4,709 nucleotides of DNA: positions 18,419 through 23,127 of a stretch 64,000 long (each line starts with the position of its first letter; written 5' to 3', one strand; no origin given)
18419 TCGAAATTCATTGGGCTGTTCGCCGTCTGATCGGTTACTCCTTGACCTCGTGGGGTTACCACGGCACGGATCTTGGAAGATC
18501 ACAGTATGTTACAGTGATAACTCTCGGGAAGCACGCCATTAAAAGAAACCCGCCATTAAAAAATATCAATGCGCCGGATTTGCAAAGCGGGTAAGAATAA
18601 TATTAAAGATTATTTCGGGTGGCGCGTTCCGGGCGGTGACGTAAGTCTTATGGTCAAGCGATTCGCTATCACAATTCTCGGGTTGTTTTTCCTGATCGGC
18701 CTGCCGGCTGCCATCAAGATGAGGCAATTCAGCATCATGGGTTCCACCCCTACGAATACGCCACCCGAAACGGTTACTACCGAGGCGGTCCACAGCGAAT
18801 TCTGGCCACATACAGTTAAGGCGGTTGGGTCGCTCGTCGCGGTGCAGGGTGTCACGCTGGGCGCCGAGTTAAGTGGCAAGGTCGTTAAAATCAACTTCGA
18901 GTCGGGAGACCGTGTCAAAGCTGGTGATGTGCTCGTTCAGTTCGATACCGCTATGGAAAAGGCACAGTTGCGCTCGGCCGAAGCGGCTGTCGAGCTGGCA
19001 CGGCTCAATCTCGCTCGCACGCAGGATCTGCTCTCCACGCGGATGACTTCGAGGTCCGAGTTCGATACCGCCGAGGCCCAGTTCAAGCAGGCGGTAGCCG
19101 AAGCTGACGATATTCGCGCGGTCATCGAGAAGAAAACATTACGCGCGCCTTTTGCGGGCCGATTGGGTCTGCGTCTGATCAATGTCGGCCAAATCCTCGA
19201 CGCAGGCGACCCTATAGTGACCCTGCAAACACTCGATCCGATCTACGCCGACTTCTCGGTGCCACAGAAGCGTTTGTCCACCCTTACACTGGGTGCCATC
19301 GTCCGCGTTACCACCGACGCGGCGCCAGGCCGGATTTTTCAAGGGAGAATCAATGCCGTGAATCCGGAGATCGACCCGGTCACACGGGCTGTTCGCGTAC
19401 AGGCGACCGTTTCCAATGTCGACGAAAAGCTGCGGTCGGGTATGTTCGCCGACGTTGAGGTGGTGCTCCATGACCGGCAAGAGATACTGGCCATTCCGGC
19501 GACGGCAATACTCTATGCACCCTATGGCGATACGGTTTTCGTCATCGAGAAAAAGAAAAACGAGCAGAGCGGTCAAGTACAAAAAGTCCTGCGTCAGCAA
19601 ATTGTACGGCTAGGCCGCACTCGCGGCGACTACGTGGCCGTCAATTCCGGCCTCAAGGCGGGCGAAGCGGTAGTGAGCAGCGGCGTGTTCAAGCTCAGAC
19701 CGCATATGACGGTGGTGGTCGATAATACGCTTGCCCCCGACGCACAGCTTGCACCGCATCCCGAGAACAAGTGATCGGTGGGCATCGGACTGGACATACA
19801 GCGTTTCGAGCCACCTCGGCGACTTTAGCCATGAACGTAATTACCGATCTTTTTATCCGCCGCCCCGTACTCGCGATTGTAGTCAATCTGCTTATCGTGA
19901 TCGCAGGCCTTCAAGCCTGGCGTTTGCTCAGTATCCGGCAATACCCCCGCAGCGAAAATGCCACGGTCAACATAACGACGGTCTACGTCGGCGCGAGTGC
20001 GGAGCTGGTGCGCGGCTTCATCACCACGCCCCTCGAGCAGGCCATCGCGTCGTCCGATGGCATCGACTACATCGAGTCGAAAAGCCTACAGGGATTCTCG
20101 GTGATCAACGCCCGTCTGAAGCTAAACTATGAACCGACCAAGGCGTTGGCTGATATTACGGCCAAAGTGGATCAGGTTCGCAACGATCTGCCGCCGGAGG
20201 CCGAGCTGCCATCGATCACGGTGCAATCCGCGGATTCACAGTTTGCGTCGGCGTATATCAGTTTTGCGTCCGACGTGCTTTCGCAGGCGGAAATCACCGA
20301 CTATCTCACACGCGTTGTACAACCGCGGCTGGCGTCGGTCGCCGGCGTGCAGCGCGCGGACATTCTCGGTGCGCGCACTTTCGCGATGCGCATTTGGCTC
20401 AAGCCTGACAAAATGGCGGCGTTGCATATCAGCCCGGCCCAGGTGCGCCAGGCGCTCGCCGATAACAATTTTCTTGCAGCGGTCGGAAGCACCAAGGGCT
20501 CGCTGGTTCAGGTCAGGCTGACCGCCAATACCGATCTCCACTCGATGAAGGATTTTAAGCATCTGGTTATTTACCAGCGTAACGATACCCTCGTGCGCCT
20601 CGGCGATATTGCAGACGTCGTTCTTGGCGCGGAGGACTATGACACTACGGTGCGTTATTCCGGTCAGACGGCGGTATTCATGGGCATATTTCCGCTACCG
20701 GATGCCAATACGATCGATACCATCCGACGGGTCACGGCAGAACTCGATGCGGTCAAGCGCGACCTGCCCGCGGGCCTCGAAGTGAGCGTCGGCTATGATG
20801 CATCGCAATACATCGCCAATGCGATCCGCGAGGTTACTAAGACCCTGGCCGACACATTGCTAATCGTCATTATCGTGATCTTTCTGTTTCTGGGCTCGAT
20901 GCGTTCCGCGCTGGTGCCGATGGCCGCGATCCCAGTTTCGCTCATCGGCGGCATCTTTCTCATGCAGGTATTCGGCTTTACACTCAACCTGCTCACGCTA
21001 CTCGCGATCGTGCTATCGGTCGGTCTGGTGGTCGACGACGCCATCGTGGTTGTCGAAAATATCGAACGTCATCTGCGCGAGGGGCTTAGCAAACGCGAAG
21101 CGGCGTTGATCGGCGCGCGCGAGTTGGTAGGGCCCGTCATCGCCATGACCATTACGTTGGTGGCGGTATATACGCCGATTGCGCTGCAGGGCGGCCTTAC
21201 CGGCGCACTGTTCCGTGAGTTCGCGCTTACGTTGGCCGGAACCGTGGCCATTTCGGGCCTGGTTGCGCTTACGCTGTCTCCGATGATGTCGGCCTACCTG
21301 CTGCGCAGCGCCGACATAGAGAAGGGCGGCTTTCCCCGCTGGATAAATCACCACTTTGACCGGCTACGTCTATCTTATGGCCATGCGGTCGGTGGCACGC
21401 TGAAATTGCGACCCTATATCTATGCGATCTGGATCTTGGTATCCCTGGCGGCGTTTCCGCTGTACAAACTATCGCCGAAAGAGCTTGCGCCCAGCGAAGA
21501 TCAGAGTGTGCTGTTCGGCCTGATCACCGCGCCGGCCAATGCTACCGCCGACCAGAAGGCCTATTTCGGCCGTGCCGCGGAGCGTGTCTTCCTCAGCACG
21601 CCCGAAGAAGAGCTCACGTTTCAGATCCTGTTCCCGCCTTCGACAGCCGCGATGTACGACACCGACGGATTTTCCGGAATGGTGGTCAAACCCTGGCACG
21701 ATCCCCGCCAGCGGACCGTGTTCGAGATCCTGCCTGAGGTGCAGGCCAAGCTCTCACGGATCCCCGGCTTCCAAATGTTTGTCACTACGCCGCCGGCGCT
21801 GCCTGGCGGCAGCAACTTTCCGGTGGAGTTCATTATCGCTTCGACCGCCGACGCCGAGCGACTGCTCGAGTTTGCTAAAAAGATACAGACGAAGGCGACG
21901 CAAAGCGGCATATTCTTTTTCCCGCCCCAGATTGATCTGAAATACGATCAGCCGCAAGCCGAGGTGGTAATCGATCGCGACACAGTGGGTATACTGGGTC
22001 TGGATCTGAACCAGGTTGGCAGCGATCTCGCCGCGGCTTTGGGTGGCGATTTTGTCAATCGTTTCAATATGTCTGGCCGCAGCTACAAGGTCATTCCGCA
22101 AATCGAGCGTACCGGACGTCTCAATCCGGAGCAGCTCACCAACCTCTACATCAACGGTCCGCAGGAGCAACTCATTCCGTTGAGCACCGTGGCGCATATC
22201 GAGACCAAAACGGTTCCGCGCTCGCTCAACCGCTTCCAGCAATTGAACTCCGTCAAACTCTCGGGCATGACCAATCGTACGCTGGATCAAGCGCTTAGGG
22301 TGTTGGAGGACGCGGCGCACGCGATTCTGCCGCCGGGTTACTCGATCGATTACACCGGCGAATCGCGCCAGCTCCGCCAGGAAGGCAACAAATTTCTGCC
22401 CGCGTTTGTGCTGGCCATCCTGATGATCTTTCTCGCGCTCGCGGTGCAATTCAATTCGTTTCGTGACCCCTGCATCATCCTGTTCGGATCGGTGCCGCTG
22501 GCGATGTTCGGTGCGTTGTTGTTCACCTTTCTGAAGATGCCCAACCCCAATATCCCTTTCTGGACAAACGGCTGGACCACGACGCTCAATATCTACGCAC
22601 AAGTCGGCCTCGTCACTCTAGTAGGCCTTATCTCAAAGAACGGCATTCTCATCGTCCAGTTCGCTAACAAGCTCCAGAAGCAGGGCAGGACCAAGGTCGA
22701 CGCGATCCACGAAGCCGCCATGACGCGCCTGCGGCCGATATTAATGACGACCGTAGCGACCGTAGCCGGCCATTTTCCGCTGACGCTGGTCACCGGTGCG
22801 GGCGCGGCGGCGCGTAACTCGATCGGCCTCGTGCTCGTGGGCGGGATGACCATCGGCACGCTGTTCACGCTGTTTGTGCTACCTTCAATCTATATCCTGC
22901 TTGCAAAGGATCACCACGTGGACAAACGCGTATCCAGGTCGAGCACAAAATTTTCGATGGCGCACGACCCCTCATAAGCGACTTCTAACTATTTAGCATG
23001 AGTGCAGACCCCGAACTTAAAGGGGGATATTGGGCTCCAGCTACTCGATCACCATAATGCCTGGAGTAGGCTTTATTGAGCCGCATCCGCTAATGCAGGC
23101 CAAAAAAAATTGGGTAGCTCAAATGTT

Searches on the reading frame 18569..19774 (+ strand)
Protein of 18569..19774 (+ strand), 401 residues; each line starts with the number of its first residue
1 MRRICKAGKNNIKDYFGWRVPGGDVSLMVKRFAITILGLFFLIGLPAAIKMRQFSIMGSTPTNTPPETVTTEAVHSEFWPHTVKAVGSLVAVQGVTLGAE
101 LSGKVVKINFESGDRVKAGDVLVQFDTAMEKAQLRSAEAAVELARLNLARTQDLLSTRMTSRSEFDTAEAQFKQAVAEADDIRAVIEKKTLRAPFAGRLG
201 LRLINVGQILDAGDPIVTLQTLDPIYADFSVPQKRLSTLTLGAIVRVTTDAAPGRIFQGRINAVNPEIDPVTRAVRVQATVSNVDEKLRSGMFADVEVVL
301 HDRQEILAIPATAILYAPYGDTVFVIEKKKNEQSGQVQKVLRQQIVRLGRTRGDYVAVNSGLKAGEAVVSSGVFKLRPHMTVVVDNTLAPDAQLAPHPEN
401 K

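Call 53: search_protein_families(library=pfam, proteins=[window:18569-19774:+], max_evalue=0.00001)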
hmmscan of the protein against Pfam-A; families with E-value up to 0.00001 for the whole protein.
window:18569-19774:+ (401 aa): 3 families
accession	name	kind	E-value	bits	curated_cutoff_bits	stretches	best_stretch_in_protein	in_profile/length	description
PF16576.10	HlyD_D23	-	2.1e-26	93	30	1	96-294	21-214/214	Barrel-sandwich domain of CusB or HlyD membrane-fusion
PF13437.12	HlyD_3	-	9.8e-17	62.1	22.2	1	190-291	1-106/106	HlyD family secretion protein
PF13533.13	Biotin_lipoyl_2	-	1.9e-06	28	29.8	0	101-126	7-32/32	Biotin-lipoyl like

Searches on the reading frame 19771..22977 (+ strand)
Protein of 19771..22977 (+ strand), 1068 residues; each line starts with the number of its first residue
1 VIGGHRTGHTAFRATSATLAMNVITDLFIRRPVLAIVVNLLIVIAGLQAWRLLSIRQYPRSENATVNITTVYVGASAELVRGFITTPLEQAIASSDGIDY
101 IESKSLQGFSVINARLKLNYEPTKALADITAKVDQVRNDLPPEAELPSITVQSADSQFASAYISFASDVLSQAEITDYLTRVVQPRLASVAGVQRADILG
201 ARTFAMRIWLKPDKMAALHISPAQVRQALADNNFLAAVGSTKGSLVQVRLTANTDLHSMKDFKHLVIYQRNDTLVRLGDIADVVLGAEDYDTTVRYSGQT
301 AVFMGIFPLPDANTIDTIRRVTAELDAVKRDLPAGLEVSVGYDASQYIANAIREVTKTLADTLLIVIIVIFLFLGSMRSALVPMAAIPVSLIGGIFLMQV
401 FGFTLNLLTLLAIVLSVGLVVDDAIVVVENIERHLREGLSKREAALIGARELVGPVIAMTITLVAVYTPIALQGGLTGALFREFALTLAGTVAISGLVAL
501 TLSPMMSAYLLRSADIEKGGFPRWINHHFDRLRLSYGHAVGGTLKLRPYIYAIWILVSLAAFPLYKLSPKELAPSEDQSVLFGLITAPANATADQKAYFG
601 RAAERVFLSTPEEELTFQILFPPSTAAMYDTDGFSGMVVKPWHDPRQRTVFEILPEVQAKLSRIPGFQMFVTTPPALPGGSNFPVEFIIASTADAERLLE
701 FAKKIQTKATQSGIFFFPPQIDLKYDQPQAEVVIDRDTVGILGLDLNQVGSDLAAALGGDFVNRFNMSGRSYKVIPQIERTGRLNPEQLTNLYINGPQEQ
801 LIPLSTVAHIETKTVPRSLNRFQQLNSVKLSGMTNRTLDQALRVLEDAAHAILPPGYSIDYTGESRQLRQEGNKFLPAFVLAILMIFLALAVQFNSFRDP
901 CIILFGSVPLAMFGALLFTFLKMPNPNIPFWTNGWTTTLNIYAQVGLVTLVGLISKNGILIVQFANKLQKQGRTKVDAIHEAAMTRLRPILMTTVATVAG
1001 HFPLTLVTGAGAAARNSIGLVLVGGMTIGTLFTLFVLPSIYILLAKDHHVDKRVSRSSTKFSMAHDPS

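Call 53: search_protein_families(library=pfam, proteins=[window:19771-22977:+], max_evalue=0.00001)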
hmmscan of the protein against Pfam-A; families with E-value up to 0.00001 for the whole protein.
window:19771-22977:+ (1068 aa): 2 families
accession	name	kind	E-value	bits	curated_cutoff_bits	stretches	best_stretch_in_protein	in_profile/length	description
PF00873.25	ACR_tran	-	7.9e-247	822.1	28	1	25-1044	2-1020/1021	AcrB/AcrD/AcrF family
PF03176.21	MMPL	-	7.4e-08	32.1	20.5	1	310-513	96-305/333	MMPL family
